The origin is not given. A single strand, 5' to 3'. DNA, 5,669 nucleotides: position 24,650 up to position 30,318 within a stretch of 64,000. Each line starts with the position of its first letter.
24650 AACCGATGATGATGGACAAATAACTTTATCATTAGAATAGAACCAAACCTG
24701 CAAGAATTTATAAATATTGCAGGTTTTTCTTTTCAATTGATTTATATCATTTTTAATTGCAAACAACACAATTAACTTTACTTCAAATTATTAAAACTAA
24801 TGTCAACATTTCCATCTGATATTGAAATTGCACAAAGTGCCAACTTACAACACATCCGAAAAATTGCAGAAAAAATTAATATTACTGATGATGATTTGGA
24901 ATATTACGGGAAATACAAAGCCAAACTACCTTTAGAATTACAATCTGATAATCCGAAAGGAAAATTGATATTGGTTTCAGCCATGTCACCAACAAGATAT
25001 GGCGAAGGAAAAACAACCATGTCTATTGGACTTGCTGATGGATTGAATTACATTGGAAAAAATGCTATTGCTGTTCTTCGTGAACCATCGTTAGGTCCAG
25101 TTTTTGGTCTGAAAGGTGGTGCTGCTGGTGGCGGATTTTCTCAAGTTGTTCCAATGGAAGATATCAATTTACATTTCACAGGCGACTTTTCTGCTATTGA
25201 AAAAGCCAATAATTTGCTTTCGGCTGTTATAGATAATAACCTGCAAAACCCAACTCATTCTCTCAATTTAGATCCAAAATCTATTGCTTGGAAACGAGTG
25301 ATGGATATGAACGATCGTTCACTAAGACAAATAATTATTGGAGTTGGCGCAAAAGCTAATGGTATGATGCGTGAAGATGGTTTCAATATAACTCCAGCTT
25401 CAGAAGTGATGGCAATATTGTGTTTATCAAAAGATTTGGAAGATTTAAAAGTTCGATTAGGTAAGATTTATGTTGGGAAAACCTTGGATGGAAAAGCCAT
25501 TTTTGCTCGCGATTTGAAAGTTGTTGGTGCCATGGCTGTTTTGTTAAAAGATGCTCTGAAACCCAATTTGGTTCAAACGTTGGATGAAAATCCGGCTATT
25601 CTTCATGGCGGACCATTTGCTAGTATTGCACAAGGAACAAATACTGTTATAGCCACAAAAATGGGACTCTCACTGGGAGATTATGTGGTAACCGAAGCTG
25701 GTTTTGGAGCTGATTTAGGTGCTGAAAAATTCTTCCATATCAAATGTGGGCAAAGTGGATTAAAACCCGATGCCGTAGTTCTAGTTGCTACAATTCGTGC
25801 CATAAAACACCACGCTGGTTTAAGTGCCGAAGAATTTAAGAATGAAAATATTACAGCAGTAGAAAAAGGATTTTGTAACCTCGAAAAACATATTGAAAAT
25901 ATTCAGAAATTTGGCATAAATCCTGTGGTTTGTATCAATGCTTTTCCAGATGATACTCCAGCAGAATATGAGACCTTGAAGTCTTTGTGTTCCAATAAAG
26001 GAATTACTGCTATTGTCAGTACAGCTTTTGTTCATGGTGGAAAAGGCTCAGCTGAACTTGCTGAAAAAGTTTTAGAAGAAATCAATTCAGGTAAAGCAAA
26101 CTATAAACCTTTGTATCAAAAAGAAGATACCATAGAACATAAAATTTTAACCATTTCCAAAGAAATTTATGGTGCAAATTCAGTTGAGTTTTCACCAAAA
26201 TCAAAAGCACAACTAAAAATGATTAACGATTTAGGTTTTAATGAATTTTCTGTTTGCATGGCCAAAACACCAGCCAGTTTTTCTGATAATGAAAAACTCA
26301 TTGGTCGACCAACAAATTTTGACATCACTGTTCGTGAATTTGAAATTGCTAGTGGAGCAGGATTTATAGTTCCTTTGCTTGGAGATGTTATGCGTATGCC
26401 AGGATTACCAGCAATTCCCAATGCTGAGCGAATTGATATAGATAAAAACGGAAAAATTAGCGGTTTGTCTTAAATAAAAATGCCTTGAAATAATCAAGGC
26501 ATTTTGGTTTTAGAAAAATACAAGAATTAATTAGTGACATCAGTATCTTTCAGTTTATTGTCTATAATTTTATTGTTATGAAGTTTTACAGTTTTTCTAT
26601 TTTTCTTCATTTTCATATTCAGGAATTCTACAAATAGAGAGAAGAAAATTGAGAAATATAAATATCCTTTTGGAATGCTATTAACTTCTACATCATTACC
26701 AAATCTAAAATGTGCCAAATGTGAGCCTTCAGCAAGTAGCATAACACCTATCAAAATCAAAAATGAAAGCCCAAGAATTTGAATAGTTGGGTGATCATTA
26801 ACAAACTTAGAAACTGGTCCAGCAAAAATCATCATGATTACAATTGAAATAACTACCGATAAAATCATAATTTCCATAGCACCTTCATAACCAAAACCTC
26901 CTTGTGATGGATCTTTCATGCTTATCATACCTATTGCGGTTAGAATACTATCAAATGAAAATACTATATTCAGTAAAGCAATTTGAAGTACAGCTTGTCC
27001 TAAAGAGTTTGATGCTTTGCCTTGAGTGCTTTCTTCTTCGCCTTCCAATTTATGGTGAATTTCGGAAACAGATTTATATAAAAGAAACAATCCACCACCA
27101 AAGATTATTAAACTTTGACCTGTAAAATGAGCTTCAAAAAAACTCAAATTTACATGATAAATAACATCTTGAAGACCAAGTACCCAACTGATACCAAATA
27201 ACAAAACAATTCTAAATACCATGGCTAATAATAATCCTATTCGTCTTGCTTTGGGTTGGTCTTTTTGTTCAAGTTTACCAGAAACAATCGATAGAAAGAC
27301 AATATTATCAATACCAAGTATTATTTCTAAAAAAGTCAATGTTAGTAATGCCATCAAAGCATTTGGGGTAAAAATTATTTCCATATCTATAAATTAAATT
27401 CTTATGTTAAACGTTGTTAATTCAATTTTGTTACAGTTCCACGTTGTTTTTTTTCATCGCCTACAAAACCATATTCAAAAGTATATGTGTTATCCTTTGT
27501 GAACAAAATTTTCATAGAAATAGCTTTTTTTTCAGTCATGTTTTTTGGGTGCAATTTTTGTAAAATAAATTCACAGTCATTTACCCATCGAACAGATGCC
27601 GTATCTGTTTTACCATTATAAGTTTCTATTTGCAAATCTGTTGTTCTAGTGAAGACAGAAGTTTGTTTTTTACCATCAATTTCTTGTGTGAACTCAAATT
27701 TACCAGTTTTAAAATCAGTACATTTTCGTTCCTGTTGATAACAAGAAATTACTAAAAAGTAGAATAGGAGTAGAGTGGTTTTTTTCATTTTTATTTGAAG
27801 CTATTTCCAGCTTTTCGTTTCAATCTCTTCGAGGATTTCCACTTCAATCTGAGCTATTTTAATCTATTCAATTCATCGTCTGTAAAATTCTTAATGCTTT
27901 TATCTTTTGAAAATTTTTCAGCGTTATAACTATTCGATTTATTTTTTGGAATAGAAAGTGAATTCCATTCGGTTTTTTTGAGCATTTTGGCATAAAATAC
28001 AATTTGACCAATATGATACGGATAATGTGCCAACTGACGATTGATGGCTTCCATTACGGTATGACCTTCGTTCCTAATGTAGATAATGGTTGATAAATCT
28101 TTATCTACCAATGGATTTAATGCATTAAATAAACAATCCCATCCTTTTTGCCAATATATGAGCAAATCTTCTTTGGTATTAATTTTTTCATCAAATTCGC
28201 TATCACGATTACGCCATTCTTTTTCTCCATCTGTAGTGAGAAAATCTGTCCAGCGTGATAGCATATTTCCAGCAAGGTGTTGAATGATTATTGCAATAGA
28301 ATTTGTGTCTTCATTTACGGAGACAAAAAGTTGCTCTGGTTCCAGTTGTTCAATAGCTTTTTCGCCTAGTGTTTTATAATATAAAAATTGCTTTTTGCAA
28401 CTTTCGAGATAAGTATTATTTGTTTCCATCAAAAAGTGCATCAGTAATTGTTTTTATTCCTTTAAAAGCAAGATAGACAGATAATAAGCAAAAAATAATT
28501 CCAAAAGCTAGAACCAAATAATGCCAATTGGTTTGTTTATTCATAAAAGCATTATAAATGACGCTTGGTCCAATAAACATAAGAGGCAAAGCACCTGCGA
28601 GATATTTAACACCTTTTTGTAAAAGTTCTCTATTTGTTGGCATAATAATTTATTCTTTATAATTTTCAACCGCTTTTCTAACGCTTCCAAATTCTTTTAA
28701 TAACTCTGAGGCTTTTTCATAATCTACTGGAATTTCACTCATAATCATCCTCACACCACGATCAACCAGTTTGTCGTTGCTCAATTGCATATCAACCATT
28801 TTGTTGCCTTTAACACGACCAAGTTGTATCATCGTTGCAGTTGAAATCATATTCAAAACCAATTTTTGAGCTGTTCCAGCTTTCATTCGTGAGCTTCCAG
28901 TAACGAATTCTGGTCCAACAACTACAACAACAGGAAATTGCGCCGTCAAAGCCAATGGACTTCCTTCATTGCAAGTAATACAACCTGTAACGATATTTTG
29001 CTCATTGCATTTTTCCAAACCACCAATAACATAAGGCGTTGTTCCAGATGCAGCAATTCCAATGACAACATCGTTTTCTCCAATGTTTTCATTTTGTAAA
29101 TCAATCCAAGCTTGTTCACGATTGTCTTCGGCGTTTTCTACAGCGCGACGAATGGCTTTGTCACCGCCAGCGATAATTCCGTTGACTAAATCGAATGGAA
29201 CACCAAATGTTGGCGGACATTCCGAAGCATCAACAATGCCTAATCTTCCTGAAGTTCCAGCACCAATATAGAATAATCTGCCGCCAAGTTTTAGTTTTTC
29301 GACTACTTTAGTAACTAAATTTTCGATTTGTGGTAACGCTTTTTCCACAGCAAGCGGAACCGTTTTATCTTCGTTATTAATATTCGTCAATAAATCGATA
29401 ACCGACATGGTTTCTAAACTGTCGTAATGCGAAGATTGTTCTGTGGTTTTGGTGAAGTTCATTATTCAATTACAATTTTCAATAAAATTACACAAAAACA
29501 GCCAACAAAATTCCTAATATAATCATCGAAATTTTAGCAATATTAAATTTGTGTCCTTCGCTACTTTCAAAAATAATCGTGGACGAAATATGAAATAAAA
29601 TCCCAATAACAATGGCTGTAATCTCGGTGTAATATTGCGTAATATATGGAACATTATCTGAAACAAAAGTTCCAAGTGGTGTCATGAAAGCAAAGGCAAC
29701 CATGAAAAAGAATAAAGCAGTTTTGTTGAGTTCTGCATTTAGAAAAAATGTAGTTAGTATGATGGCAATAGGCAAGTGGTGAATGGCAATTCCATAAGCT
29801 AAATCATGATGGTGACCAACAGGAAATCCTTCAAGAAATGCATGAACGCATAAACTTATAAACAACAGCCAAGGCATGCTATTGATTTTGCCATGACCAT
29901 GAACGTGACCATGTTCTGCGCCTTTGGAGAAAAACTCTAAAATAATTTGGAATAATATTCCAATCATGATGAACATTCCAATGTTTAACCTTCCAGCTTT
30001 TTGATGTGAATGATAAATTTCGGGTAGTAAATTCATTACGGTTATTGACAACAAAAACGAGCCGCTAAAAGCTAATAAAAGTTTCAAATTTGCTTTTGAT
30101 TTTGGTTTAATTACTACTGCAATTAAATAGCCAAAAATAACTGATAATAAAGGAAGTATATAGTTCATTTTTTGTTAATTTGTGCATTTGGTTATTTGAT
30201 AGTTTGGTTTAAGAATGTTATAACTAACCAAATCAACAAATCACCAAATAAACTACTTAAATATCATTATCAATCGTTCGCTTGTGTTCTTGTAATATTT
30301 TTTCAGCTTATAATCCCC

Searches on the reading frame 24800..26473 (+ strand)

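Call 76: search_protein_families(library=pfam, proteins=[window:24800-26473:+], max_evalue=0.000001)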
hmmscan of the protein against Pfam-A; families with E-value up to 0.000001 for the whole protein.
window:24800-26473:+ (557 aa): 1 family
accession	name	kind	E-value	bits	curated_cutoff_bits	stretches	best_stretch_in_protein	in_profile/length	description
PF01268.25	FTHFS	-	3.7e-250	831.4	27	1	6-557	2-556/556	Formate--tetrahydrofolate ligase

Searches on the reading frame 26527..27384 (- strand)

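Call 76: search_protein_families(library=pfam, proteins=[window:26527-27384:-], max_evalue=0.000001)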
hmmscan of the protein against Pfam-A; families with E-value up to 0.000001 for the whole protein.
window:26527-27384:- (285 aa): 1 family
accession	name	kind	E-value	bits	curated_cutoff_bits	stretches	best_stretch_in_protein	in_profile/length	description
PF03741.22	TerC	-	3.7e-43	147.8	27.8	1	14-219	1-177/178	Integral membrane protein TerC family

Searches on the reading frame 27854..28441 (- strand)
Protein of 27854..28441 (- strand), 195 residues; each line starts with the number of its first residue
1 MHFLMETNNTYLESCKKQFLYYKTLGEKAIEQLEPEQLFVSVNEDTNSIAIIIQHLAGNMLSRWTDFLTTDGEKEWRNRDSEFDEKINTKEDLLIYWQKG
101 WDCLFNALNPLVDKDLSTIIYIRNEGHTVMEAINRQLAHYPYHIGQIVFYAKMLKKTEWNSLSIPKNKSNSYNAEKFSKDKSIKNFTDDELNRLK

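Call 76: search_protein_families(library=pfam, proteins=[window:27854-28441:-], max_evalue=0.000001)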
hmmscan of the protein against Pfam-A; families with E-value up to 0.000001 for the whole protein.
window:27854-28441:- (195 aa): 2 families
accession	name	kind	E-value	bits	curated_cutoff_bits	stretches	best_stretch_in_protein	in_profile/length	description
PF07609.16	DUF1572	-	2.4e-73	245.7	23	1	8-168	3-163/163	Protein of unknown function (DUF1572)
PF12867.12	DinB_2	-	7.9e-07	30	24.8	0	28-147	11-128/128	DinB superfamily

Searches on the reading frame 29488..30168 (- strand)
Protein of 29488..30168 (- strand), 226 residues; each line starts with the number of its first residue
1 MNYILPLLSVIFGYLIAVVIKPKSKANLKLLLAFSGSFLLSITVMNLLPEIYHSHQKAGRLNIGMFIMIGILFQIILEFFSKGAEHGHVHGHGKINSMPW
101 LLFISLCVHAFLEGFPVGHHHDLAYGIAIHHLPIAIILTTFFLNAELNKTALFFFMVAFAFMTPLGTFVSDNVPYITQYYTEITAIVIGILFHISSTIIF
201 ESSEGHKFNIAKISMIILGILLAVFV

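Call 75: search_protein_families(library=pfam, proteins=[window:29488-30168:-], max_evalue=0.000001)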
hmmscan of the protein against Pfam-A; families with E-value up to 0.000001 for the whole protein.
window:29488-30168:- (226 aa): 1 family
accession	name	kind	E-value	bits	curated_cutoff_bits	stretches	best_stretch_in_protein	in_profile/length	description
PF02535.28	Zip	-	1.1e-12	48.3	35.1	1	7-87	16-101/323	ZIP Zinc transporter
